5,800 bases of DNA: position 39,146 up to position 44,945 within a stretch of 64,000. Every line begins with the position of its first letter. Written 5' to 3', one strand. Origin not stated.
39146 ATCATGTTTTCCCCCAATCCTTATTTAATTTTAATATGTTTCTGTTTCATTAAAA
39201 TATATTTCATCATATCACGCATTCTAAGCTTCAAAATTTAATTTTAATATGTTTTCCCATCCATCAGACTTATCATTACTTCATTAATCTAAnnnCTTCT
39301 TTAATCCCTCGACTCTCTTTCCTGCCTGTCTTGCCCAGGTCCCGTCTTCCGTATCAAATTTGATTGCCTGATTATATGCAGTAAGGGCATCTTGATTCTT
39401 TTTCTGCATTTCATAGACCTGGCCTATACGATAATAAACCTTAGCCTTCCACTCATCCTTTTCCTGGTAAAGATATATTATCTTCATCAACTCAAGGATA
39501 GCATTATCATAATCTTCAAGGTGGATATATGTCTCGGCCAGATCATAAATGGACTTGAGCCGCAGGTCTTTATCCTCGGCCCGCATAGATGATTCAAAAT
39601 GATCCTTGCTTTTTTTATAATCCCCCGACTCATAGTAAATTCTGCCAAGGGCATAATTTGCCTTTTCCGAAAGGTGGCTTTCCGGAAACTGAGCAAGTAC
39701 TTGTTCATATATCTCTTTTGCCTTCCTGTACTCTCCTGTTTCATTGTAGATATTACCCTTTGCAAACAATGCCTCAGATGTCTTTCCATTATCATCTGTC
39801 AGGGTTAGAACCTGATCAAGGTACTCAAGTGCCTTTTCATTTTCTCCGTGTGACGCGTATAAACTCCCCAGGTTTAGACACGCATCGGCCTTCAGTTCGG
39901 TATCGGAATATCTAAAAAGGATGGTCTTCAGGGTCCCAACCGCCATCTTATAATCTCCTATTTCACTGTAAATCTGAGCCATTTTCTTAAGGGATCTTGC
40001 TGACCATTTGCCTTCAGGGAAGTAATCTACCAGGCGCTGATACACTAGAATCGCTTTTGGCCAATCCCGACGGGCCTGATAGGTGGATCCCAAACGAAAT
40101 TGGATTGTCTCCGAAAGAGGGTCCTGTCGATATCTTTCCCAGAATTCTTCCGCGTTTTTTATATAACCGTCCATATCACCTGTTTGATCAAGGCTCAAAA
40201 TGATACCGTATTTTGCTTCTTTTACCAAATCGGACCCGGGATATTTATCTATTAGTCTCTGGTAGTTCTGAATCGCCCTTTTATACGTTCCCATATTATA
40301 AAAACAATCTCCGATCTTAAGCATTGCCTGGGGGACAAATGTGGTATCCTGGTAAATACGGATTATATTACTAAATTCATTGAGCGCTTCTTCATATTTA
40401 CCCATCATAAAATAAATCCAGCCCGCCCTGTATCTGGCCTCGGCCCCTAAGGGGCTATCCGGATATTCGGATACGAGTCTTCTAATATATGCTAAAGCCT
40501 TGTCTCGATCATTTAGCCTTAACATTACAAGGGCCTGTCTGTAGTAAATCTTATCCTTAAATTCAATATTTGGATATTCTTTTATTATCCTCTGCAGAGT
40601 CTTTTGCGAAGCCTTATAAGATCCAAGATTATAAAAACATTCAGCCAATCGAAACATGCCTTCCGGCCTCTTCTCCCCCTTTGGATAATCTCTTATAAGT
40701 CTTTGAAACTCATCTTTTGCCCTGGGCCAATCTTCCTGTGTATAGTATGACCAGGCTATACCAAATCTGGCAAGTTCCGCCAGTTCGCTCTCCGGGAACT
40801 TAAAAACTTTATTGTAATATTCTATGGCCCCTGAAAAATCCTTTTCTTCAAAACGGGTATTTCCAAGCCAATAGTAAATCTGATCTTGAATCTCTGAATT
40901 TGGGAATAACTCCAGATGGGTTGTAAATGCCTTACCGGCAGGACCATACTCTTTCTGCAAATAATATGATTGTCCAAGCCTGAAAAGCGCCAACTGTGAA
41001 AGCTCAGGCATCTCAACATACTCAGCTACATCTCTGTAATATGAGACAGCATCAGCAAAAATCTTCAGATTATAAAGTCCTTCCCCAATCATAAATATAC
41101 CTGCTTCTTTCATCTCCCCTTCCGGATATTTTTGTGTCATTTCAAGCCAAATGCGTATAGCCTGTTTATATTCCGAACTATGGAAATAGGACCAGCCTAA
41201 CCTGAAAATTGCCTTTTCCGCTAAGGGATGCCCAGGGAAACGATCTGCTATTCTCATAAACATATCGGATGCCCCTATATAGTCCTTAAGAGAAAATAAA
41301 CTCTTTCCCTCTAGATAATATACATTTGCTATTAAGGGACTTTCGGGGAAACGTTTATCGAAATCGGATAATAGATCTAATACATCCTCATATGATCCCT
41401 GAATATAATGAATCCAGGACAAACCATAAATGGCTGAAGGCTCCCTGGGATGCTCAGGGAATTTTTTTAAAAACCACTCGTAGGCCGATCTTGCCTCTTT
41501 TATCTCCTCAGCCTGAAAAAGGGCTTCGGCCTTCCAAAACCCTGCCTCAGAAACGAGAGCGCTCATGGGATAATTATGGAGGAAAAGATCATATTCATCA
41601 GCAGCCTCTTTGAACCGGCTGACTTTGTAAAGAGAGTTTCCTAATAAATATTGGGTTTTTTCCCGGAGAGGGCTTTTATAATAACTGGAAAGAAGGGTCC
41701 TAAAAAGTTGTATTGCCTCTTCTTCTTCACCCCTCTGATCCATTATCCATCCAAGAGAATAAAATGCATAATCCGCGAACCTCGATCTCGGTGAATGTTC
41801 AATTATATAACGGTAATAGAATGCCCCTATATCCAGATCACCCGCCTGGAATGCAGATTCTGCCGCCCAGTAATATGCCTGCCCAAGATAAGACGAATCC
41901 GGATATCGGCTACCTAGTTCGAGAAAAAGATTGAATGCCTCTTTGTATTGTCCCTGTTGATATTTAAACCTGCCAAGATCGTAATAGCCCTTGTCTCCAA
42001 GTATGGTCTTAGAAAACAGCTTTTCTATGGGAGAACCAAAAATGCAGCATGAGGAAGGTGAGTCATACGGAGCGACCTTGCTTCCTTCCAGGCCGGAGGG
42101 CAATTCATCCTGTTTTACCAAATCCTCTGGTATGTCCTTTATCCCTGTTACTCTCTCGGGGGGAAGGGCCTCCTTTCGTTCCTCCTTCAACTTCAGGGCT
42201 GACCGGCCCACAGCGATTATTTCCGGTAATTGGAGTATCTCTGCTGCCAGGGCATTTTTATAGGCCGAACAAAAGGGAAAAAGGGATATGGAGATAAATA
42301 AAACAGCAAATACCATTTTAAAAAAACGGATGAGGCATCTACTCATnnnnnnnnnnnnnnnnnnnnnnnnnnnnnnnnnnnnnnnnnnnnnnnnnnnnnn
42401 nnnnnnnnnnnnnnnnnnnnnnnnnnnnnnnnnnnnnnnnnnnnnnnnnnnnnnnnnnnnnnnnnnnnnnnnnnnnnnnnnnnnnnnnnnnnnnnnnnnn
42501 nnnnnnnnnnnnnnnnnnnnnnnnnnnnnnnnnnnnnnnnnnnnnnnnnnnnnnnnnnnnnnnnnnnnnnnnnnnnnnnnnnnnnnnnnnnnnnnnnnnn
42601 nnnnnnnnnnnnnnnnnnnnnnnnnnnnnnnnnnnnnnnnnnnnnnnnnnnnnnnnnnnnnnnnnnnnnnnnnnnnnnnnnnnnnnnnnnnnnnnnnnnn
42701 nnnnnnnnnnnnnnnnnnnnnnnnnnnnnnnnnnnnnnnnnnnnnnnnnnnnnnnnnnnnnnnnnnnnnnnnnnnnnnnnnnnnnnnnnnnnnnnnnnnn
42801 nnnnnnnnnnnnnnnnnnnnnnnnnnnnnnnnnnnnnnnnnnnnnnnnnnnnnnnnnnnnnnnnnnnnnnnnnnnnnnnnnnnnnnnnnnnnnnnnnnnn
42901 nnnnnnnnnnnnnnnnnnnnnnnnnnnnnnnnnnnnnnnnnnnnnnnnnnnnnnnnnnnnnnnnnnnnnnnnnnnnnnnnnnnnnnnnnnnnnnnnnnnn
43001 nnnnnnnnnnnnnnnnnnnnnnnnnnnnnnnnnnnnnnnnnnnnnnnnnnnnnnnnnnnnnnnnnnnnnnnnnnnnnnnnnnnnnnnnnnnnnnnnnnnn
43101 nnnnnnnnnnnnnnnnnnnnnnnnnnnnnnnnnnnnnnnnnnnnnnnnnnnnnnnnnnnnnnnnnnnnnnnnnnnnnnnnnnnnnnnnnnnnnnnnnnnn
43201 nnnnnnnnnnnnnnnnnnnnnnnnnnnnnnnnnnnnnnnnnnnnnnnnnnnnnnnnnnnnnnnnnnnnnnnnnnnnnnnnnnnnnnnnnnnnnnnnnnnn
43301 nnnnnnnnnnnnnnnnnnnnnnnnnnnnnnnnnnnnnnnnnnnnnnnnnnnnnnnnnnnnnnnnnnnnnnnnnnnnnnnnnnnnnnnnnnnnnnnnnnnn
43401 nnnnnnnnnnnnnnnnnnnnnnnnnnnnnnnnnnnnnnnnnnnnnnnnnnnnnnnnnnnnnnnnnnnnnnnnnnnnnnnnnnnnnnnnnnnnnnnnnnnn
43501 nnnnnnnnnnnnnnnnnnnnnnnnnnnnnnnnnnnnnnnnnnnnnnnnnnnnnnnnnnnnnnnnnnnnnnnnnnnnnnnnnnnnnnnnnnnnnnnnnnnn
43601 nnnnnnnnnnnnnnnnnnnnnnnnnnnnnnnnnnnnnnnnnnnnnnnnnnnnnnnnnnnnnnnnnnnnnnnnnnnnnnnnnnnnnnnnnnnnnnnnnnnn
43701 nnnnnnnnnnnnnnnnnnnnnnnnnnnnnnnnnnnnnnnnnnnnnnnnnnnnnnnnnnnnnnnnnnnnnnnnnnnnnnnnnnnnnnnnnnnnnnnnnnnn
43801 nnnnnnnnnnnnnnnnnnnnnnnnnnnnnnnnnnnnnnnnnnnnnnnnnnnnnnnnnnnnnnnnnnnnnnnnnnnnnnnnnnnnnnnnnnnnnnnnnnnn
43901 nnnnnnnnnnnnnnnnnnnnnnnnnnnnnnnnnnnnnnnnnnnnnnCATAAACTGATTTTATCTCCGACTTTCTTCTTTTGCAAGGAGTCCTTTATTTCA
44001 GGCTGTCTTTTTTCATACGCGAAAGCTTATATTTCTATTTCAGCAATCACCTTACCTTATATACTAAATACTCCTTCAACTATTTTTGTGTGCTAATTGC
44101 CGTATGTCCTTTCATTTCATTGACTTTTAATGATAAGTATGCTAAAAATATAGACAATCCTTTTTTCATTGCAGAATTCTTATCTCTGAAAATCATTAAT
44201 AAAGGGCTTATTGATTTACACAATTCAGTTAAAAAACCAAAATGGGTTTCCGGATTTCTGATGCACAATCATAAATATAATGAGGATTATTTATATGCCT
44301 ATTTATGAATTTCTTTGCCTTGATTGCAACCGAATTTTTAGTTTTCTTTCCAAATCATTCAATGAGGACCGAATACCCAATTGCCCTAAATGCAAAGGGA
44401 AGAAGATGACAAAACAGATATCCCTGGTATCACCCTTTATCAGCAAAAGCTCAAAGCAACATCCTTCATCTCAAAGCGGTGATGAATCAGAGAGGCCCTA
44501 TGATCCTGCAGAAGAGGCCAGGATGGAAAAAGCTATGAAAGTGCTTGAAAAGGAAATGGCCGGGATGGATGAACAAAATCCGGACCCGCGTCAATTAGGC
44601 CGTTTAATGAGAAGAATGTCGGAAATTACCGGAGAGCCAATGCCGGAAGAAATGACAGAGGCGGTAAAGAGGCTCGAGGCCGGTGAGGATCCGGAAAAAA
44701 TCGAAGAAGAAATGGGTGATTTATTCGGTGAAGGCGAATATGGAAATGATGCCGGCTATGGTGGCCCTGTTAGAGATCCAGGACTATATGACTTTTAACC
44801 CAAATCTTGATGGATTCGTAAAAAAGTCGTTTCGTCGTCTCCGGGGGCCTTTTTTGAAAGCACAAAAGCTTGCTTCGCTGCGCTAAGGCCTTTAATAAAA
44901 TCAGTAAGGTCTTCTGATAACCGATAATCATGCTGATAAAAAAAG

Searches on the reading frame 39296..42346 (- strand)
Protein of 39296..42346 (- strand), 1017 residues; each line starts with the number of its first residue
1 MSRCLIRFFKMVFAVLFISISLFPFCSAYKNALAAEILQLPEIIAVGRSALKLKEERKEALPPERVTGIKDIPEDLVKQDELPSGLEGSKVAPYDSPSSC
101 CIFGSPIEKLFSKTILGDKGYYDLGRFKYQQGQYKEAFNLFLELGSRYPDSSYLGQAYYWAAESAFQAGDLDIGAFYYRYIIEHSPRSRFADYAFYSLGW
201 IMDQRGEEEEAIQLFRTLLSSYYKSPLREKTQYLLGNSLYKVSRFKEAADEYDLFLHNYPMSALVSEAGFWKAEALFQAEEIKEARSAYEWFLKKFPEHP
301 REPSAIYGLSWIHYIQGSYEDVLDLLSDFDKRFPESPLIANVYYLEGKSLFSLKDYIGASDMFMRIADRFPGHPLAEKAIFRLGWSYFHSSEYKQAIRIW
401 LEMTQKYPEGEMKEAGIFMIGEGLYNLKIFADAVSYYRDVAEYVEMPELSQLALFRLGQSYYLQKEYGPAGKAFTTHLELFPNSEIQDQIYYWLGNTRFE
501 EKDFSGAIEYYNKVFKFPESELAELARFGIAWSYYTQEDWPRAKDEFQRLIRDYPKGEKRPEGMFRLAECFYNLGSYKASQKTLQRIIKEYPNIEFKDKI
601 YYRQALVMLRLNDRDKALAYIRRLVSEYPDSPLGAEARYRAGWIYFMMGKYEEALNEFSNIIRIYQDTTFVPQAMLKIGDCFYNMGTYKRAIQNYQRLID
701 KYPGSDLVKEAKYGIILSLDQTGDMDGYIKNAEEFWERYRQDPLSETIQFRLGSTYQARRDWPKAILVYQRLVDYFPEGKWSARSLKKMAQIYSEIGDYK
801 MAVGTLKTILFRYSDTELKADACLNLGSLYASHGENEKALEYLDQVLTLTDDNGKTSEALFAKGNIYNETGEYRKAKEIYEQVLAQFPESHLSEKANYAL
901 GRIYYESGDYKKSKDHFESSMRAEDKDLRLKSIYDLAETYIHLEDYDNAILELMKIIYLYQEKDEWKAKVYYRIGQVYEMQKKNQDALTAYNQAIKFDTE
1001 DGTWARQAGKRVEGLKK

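Call 85: search_protein_families(library=pfam, proteins=[window:39296-42346:-], max_evalue=0.001)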
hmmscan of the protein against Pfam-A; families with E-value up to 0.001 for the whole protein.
window:39296-42346:- (1017 aa): 33 families (the best 25 are shown)
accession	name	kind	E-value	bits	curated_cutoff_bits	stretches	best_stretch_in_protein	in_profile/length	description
PF13174.12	TPR_6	-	9.2e-90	289.8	26.3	5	673-705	1-33/33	Tetratricopeptide repeat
PF07719.23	TPR_2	-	2.3e-76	246.1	27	2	968-998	1-31/34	Tetratricopeptide repeat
PF13432.12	TPR_16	-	1e-64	214.9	32.7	3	602-658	1-54/65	Tetratricopeptide repeat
PF13424.12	TPR_12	-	6.8e-57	190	30.1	4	824-887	7-75/77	Tetratricopeptide repeat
PF13428.12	TPR_14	-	2.2e-54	176.6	23.5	0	858-891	2-35/44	Tetratricopeptide repeat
PF00515.34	TPR_1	-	9.4e-51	168.1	27.8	3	968-998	1-31/34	Tetratricopeptide repeat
PF13525.12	YfiO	-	2.3e-44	152.1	25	7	535-658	16-150/203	Outer membrane lipoprotein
PF14559.12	TPR_19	-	9.1e-44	148.1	25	2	870-931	4-62/68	Tetratricopeptide repeat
PF13181.12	TPR_8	-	1.2e-38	128.3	25.7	1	858-884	2-28/34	Tetratricopeptide repeat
PF09976.15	TPR_21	-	1.3e-33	116.8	25.5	2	761-890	54-179/193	Tetratricopeptide repeat-like domain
PF12895.13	ANAPC3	-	1.2e-32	112.5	27.2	1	871-953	3-79/82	Anaphase-promoting complex, cyclosome, subunit 3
PF13176.12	TPR_7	-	1.4e-22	78.2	27.9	1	822-855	1-34/36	Tetratricopeptide repeat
PF13512.12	TPR_18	-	2.3e-16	60.7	21.9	0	485-559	7-82/145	Tetratricopeptide repeat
PF13371.12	TPR_9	-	3e-16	59.6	35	0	608-664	5-58/73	Tetratricopeptide repeat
PF10602.15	RPN7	-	3e-14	53.5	29.6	2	784-888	37-144/174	26S proteasome subunit RPN7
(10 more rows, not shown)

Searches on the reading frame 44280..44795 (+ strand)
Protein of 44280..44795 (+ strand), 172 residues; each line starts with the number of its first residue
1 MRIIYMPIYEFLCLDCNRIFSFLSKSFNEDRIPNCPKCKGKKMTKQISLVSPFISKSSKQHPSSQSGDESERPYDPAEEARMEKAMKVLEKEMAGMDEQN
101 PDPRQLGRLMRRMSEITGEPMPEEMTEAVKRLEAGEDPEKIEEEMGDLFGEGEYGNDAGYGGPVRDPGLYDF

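Call 85: search_protein_families(library=pfam, proteins=[window:44280-44795:+], max_evalue=0.001)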
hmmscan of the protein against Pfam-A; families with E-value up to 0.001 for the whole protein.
window:44280-44795:+ (172 aa): 1 family
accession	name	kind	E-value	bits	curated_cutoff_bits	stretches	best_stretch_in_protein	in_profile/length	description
PF09723.15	Zn_ribbon_8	-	3.2e-12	46.7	34.4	1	6-47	1-41/41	Zinc ribbon domain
